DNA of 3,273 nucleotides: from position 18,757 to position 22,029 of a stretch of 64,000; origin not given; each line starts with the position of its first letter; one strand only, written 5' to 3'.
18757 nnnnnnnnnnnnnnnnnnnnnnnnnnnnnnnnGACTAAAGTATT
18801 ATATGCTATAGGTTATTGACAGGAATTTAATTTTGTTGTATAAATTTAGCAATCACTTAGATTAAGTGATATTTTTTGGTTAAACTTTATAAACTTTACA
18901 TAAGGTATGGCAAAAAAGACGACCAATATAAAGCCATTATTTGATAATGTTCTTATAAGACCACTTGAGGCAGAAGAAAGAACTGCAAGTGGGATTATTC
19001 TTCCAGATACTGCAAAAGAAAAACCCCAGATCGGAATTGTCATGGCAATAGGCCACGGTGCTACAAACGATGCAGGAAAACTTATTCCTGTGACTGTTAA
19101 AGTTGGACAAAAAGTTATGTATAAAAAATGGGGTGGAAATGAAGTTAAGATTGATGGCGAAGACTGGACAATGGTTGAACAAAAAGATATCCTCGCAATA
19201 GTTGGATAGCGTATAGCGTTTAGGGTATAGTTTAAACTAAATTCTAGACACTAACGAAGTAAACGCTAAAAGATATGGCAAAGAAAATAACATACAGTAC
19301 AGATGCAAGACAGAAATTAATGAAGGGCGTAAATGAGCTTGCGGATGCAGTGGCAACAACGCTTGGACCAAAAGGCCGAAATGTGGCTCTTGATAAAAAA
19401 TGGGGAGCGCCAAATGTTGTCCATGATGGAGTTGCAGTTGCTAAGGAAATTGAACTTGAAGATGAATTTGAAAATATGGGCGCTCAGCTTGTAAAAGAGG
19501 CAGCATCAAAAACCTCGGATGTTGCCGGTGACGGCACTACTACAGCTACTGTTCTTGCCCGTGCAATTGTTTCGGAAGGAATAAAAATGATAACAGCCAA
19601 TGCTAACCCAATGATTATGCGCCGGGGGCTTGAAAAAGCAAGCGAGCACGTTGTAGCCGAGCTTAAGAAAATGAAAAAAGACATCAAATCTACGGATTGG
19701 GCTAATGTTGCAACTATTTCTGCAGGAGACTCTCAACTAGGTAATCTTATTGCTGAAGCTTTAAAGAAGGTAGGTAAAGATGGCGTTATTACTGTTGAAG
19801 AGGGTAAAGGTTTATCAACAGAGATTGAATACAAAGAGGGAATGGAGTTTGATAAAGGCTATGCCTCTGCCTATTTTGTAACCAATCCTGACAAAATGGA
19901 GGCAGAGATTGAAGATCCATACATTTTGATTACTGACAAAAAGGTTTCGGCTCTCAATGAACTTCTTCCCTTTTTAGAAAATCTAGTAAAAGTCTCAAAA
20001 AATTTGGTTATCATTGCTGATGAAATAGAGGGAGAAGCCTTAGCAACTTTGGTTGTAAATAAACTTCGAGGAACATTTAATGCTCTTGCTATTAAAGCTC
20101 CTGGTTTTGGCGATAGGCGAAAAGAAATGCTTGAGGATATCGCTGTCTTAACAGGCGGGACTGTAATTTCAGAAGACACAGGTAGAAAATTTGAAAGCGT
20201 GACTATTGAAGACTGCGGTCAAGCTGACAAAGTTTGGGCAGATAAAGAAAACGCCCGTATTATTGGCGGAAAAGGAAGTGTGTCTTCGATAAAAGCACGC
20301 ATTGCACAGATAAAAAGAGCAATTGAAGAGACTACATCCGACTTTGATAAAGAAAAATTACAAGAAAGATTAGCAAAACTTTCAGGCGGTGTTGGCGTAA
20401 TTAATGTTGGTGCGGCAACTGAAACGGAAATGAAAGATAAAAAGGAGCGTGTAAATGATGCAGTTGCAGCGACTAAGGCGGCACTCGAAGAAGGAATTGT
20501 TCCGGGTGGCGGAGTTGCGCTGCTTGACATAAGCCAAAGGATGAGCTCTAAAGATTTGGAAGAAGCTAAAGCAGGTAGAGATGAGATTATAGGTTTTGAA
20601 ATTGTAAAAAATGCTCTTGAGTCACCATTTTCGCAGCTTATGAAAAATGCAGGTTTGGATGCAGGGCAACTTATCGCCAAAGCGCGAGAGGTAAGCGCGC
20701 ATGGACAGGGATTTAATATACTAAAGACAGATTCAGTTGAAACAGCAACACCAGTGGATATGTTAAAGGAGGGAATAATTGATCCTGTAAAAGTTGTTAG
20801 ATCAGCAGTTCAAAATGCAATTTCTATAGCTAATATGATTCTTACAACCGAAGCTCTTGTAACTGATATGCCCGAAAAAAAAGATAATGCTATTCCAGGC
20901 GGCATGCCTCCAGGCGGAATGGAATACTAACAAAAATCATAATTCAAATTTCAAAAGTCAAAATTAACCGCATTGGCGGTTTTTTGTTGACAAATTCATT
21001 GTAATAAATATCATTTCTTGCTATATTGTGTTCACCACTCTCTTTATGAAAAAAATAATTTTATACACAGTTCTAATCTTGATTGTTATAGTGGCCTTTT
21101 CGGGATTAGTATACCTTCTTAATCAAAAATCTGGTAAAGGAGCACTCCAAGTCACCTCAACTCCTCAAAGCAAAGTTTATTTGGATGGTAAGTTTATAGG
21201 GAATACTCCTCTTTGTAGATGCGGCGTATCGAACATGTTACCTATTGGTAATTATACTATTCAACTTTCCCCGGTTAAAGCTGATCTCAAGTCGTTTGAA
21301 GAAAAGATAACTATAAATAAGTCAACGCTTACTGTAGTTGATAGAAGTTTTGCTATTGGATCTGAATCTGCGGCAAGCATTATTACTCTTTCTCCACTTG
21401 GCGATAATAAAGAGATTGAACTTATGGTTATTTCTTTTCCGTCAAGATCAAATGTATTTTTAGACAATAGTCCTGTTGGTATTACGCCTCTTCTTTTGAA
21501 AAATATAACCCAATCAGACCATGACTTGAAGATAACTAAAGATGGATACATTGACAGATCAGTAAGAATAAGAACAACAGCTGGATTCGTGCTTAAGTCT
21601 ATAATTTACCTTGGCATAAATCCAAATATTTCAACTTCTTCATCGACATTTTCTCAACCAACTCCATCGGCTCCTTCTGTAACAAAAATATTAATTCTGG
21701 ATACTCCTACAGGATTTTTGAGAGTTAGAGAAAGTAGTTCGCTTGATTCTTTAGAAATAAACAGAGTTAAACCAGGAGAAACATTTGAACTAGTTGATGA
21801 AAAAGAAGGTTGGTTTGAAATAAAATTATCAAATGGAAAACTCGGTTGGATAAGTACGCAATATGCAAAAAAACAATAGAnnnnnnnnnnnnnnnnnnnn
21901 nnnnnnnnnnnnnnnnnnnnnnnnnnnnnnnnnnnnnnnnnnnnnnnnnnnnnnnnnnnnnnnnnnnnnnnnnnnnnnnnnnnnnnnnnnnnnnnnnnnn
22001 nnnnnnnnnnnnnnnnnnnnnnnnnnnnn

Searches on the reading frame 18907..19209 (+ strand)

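Call 87: search_protein_families(library=pfam, proteins=[window:18907-19209:+], max_evalue=0.001)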
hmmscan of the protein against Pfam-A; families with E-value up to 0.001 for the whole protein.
window:18907-19209:+ (100 aa): 1 family
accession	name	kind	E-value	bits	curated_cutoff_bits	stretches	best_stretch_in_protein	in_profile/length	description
PF00166.26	Cpn10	-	2.2e-34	117.8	21.1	1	7-99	1-93/93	Chaperonin 10 Kd subunit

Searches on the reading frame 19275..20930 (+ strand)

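Call 5: search_protein_families(library=pfam, proteins=[window:19275-20930:+], max_evalue=0.01)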
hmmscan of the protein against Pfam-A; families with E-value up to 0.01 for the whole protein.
window:19275-20930:+ (551 aa): 1 family
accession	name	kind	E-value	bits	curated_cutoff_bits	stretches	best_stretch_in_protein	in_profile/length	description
PF00118.29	Cpn60_TCP1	-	1.2e-69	235.8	34.3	1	22-531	1-488/490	TCP-1/cpn60 chaperonin family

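Call 6: search_protein_families(library=ncbifam, proteins=[window:19275-20930:+], max_evalue=0.01)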
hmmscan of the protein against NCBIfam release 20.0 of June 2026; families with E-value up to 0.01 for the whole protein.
window:19275-20930:+ (551 aa): 19 families
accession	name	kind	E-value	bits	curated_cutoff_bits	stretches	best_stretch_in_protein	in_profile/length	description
NF000592.1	PRK00013.1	subfamily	3.6e-226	751.7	397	1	2-533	1-524/524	chaperonin GroEL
TIGR02348.1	GroEL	equivalog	1.7e-223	742.9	582.1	1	2-535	1-526/526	chaperonin GroEL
NF009489.0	PRK12851.1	subfamily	2.3e-221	735.9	464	1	1-540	2-532/541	chaperonin GroEL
NF009488.0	PRK12850.1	subfamily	7.5e-220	731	475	1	1-549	2-542/544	chaperonin GroEL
NF009487.0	PRK12849.1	subfamily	1e-216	720.4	352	1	1-539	1-530/543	chaperonin GroEL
NF010704.0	PRK14104.1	subfamily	6.3e-199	661.7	1041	1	2-549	3-541/546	chaperonin GroEL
NF038369.1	GroEL3_Chlamy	exception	2.7e-73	247.3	600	1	8-527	9-504/506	variant chaperonin GroEL3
NF038370.1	GroEL2_Chlamy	exception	2.3e-49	168.4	600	1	13-527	13-517/533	variant chaperonin GroEL2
NF041082.2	thermosome_alpha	equivalog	1e-28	100.5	450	2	6-178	13-183/519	thermosome subunit alpha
TIGR02339.1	thermosome_arch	subfamily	9.6e-28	97.2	671.1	2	6-149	12-151/521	thermosome subunit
NF041083.2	thermosome_beta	equivalog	6.1e-27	94.8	400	2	6-176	13-181/520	thermosome subunit beta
TIGR02345.1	chap_CCT_eta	equivalog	1e-25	90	669.2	2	17-141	25-144/523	T-complex protein 1 subunit eta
TIGR02347.1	chap_CCT_zeta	equivalog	3e-21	75.6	587.15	2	12-141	18-144/531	T-complex protein 1 subunit zeta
TIGR02342.1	chap_CCT_delta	equivalog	4e-21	75.1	695.35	2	9-177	8-174/517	T-complex protein 1 subunit delta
TIGR02344.1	chap_CCT_gamma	equivalog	4.4e-17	61.8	553.45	2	16-178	22-182/526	T-complex protein 1 subunit gamma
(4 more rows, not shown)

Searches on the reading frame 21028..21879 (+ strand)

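Call 5: search_protein_families(library=pfam, proteins=[window:21028-21879:+], max_evalue=0.01)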
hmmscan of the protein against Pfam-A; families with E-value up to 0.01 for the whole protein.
window:21028-21879:+ (283 aa): 3 families
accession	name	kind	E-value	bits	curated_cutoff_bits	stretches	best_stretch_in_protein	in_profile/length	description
PF08308.17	PEGA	-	4.1e-14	52.7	20.8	2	131-188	3-60/71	PEGA domain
PF08239.17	SH3_3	-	3.1e-10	40.5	27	1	230-279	2-52/54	Bacterial SH3 domain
PF06347.19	SH3_4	-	0.00043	20.4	24.1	1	244-276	18-50/56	Bacterial SH3 domain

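Call 6: search_protein_families(library=ncbifam, proteins=[window:21028-21879:+], max_evalue=0.01)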
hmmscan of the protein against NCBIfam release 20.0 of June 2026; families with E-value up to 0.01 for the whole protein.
window:21028-21879:+ (283 aa): 5 families
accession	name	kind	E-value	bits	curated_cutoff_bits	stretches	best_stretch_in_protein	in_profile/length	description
NF047815.1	LIC10124_lipo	equivalog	1.7e-05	23.6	650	0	36-98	268-329/516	LIC10124 family lipoprotein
TIGR04211.1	SH3_and_anchor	equivalog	5.6e-05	22.8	65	1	237-282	14-60/198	TIGR04211 family SH3 domain-containing protein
NF040676.1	wall_bind_EntB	exception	0.0033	16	780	1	230-281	32-82/490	cell wall-binding protein EntB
NF040678.1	EntFM_CwpFM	equivalog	0.0078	15.3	720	0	228-280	222-273/430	enterotoxin EntFM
NF040675.1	wall_bind_EntD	exception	0.0098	15.1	590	0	228-281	30-82/310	cell wall-binding protein EntD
